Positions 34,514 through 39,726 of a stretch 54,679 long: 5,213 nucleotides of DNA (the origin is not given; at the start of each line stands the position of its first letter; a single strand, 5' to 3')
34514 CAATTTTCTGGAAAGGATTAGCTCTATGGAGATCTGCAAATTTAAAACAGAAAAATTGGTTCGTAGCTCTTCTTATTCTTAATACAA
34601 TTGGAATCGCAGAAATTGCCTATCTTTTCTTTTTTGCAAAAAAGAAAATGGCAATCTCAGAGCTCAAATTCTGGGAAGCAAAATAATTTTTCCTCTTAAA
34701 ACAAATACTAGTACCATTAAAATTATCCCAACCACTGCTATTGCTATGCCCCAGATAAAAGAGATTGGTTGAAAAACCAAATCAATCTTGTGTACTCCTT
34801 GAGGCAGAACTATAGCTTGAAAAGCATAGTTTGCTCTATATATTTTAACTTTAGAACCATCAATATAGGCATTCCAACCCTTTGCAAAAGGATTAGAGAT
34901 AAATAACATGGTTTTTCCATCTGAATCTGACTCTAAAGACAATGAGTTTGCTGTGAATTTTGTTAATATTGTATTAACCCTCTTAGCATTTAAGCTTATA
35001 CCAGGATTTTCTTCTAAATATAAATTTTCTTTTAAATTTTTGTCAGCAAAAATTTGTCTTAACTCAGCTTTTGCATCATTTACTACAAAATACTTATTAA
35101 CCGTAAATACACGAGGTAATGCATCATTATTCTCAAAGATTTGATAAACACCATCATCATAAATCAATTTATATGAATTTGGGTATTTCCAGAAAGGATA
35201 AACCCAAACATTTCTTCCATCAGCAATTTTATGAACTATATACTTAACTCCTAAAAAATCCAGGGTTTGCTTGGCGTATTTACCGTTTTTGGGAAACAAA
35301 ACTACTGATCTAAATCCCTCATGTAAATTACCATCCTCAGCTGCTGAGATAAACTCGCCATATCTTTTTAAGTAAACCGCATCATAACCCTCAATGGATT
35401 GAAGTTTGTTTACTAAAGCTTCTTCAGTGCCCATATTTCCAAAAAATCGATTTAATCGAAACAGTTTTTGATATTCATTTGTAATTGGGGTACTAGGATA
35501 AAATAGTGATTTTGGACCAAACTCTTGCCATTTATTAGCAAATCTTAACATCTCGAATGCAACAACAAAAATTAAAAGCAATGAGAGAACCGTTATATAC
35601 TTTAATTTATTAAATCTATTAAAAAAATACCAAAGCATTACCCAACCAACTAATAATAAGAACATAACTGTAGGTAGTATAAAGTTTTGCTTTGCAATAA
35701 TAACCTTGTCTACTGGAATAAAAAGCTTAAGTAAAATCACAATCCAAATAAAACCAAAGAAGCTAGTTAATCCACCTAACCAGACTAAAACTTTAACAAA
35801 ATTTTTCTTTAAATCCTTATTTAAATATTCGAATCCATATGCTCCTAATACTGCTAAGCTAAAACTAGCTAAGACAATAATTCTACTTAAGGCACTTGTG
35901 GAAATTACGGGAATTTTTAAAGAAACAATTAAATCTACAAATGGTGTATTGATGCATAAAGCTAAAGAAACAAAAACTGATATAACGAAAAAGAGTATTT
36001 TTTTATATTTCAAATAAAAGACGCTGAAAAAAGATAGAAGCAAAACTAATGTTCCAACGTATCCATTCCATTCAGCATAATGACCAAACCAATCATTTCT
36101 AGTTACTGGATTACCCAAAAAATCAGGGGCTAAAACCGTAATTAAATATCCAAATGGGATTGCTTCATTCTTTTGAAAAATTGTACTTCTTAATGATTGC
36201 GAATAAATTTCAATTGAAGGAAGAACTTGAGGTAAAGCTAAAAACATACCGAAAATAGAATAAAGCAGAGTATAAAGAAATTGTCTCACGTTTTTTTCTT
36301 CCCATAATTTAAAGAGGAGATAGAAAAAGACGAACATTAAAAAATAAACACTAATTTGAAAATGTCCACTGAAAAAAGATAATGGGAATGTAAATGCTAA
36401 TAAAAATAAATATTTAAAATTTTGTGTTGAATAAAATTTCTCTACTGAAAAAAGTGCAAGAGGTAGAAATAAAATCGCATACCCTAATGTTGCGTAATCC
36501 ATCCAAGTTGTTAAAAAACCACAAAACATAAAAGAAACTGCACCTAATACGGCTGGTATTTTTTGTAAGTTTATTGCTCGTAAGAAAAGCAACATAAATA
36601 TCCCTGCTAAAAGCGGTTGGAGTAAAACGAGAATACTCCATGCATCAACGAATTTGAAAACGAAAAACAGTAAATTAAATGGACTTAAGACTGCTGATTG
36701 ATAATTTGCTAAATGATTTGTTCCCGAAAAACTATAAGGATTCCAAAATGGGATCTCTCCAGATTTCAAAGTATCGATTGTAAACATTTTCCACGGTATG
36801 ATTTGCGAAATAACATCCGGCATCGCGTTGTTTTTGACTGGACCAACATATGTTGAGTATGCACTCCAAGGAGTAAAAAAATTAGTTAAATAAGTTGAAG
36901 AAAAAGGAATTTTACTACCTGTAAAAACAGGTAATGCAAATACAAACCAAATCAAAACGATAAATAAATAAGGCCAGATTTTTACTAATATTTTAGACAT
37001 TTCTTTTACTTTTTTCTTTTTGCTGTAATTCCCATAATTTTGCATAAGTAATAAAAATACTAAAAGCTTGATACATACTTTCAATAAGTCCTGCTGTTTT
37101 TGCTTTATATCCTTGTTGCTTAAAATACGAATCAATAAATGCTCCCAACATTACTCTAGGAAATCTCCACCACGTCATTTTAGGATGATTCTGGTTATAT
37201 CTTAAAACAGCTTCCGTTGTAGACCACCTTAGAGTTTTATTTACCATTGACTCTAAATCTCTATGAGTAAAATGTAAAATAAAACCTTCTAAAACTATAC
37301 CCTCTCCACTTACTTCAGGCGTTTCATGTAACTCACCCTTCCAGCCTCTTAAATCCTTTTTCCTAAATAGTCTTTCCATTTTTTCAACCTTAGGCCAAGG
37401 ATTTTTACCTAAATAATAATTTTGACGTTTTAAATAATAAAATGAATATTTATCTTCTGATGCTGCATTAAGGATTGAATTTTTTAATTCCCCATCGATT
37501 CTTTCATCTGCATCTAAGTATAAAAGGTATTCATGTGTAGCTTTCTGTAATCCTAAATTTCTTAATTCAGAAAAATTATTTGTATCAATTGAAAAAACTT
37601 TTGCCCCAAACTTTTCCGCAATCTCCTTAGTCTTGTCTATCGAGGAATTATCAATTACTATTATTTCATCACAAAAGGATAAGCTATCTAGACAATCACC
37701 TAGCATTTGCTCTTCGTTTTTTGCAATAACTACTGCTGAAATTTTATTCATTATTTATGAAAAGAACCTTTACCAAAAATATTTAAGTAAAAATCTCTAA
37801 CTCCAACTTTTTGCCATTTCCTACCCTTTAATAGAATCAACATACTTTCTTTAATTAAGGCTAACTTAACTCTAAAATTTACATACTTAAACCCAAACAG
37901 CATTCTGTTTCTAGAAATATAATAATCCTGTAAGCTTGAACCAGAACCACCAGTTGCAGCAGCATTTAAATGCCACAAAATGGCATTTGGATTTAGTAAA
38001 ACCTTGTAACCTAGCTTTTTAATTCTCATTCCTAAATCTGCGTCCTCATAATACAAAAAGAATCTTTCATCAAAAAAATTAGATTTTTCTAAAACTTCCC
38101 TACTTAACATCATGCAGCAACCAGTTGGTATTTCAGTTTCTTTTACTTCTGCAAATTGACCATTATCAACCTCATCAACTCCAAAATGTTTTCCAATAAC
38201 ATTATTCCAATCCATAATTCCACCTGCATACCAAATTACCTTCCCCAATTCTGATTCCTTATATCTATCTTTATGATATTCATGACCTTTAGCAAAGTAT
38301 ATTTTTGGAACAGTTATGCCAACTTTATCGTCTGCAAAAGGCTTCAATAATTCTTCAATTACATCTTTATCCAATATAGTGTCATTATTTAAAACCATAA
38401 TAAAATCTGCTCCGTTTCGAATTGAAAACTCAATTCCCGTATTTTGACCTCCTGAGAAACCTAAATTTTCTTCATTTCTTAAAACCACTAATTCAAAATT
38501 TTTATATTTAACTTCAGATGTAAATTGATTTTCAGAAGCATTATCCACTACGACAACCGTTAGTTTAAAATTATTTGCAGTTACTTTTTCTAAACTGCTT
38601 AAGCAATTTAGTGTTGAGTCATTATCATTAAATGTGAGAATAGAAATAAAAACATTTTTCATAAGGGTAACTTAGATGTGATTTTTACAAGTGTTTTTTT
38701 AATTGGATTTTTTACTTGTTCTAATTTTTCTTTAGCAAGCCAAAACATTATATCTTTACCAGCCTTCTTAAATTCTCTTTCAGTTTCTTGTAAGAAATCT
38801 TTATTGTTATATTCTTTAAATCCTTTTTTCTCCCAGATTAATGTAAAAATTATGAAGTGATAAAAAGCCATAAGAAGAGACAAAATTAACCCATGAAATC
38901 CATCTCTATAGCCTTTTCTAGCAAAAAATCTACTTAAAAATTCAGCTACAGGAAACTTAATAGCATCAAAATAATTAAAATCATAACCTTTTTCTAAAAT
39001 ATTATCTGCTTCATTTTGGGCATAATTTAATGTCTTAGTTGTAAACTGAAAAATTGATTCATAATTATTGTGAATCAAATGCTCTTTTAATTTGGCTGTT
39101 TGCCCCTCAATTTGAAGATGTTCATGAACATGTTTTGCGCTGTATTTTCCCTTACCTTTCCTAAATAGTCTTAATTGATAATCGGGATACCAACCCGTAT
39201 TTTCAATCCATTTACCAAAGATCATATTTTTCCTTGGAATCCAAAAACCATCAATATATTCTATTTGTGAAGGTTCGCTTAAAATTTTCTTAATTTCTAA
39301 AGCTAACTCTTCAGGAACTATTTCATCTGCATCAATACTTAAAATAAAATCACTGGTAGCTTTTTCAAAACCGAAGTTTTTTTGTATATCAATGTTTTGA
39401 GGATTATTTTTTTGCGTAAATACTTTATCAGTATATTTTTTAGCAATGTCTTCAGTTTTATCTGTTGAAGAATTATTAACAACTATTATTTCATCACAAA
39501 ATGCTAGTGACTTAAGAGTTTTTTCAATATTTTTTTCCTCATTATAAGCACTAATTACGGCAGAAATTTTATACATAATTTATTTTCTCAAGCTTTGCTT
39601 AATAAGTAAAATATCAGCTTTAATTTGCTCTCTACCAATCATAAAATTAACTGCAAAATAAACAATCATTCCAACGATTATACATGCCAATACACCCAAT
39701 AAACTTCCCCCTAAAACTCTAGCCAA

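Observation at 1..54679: A 54-kb locus devoted almost entirely to glycan building, in which about 20 GT-C-type membrane glycosyltransferases outnumber everything else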

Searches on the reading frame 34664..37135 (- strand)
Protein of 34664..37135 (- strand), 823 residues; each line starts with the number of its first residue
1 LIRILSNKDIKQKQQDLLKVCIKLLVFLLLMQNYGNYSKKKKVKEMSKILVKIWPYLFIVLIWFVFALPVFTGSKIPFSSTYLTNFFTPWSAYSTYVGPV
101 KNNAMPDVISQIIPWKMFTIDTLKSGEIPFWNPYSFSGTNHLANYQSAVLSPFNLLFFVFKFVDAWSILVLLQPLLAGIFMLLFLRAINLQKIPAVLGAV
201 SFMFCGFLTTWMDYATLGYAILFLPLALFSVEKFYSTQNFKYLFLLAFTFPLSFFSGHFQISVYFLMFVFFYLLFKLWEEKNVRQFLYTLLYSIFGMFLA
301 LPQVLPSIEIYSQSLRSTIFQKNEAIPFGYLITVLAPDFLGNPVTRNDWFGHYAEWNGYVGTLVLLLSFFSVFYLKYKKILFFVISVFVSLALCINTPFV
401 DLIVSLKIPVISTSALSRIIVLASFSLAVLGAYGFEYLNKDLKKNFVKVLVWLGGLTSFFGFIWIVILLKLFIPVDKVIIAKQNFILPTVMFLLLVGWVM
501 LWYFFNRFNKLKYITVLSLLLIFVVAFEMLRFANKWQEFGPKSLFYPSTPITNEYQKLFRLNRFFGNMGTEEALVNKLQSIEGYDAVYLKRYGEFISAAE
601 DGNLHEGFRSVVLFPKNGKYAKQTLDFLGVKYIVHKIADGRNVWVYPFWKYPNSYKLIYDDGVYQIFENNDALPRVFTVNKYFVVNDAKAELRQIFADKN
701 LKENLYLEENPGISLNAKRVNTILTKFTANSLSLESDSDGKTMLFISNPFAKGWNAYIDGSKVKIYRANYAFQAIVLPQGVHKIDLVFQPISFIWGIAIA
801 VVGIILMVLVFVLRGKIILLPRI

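Call 5: search_protein_families(library=pfam, proteins=[window:34664-37135:-])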
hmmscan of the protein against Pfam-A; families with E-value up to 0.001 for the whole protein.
window:34664-37135:- (823 aa): 1 family
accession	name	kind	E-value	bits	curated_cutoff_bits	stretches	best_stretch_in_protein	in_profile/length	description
PF09586.16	YfhO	-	1e-27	97.4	28.5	2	721-799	755-834/835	Bacterial membrane protein YfhO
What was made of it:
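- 34664..37135 (-): GT-C, YfhO family, up to 823 aa (the TTG start is probably over-extended). Pfam YfhO, 1e-27 (call 5).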

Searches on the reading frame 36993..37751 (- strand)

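Call 5: search_protein_families(library=pfam, proteins=[window:36993-37751:-])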
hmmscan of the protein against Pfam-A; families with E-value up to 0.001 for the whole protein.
window:36993-37751:- (252 aa): 2 families
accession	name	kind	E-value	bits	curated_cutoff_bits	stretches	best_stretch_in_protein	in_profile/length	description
PF00535.33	Glycos_transf_2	-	7.9e-23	81.7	23.3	1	5-141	1-149/168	Glycosyl transferase family 2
PF13704.12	Glyco_tranf_2_4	-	0.00032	21.5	27.5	0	11-83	1-82/98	Glycosyl transferase family 2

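Call 54: search_protein_families(library=ncbifam, proteins=[window:36993-37751:-], max_evalue=1e-8)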
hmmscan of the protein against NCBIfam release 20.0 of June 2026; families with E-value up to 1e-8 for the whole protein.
window:36993-37751:- (252 aa): 2 families
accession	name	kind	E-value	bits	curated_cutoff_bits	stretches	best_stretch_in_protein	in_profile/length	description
TIGR04283.1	glyco_like_mftF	equivalog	6.6e-12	45.5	182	1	4-104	1-104/221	TIGR04283 family arsenosugar biosynthesis glycosyltransferase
NF007482.0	PRK10073.1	equivalog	5.4e-11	42.1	423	1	2-102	6-115/334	glycosyltransferase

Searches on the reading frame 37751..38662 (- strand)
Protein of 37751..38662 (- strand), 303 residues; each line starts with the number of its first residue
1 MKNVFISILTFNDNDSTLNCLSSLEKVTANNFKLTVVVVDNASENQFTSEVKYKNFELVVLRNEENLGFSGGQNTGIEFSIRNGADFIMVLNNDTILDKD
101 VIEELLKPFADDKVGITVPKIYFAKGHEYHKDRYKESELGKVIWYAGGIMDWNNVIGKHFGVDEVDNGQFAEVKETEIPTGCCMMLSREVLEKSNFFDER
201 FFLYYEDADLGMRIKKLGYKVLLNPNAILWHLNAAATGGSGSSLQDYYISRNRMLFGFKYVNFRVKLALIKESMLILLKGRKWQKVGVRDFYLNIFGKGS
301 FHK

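Call 6: search_protein_families(library=pfam, proteins=[window:37751-38662:-])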
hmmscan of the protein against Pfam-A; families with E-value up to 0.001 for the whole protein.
window:37751-38662:- (303 aa): 4 families
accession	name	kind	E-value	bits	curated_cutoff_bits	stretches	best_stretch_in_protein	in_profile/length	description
PF00535.33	Glycos_transf_2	-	6.2e-17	62.5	23.3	1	8-193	4-166/168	Glycosyl transferase family 2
PF13641.12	Glyco_tranf_2_3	-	6.8e-16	59.4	27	1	6-253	5-226/230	Glycosyltransferase like family 2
PF13632.12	Glyco_trans_2_3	-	2.9e-10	40.7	27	1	87-259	1-144/198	Glycosyl transferase family group 2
PF13506.12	Glyco_transf_21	-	2.3e-05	24.4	21.7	0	85-232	31-155/174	Glycosyl transferase family 21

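Call 54: search_protein_families(library=ncbifam, proteins=[window:37751-38662:-], max_evalue=1e-8)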
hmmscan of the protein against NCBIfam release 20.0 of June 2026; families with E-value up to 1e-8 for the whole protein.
window:37751-38662:- (303 aa): 4 families
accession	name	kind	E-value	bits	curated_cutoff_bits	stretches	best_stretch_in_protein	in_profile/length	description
TIGR01556.1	rhamnosyltran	subfamily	8.4e-17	61.3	200.55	1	31-121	19-112/281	rhamnosyltransferase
TIGR03965.1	mycofact_glyco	equivalog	7.2e-15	54.8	280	1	12-135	84-205/467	mycofactocin biosynthesis glycosyltransferase MftF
NF041875.1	EPS_EpsD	equivalog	1.3e-10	41.2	370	0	8-110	5-105/325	exopolysaccharide biosynthesis glycosyltransferase EpsD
NF038299.1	EPS_HpsN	equivalog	5.2e-09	35.5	425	0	8-264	7-257/317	hormogonium polysaccharide biosynthesis glycosyltransferase HpsN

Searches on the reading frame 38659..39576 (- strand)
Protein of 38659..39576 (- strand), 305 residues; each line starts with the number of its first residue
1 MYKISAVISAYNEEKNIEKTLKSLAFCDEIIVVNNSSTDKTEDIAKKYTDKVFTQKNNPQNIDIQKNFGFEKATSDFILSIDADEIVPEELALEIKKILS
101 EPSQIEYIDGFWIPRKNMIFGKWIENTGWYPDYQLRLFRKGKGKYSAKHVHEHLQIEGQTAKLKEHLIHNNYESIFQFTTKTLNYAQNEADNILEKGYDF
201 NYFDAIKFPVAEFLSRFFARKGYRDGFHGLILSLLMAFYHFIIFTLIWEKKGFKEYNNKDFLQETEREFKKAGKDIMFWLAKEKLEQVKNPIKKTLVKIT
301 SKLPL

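Call 6: search_protein_families(library=pfam, proteins=[window:38659-39576:-])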
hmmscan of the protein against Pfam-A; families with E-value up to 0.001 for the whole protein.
window:38659-39576:- (305 aa): 3 families
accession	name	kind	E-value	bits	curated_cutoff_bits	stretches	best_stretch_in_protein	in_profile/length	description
PF00535.33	Glycos_transf_2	-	6e-20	72.3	23.3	1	5-99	1-103/168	Glycosyl transferase family 2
PF10111.15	Glyco_tranf_2_2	-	1.9e-05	24.7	27.3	1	5-89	1-96/276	Glycosyltransferase like family 2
PF13704.12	Glyco_tranf_2_4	-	0.0002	22.2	27.5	1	12-87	2-84/98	Glycosyl transferase family 2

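Call 54: search_protein_families(library=ncbifam, proteins=[window:38659-39576:-], max_evalue=1e-8)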
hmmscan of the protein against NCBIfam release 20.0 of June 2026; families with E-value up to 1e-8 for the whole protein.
window:38659-39576:- (305 aa): 2 families
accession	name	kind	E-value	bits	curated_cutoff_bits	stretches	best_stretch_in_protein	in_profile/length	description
TIGR04283.1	glyco_like_mftF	equivalog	5.7e-13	49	182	1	4-105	1-103/221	TIGR04283 family arsenosugar biosynthesis glycosyltransferase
NF007482.0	PRK10073.1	equivalog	6.6e-10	38.5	423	1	3-90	7-101/334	glycosyltransferase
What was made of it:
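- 36993..39576 (-): Three GT2 glycosyltransferases (36993-37751, 37751-38662, 38659-39576). The middle one hits the rhamnosyltransferase subfamily at 8e-17 (call 54).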
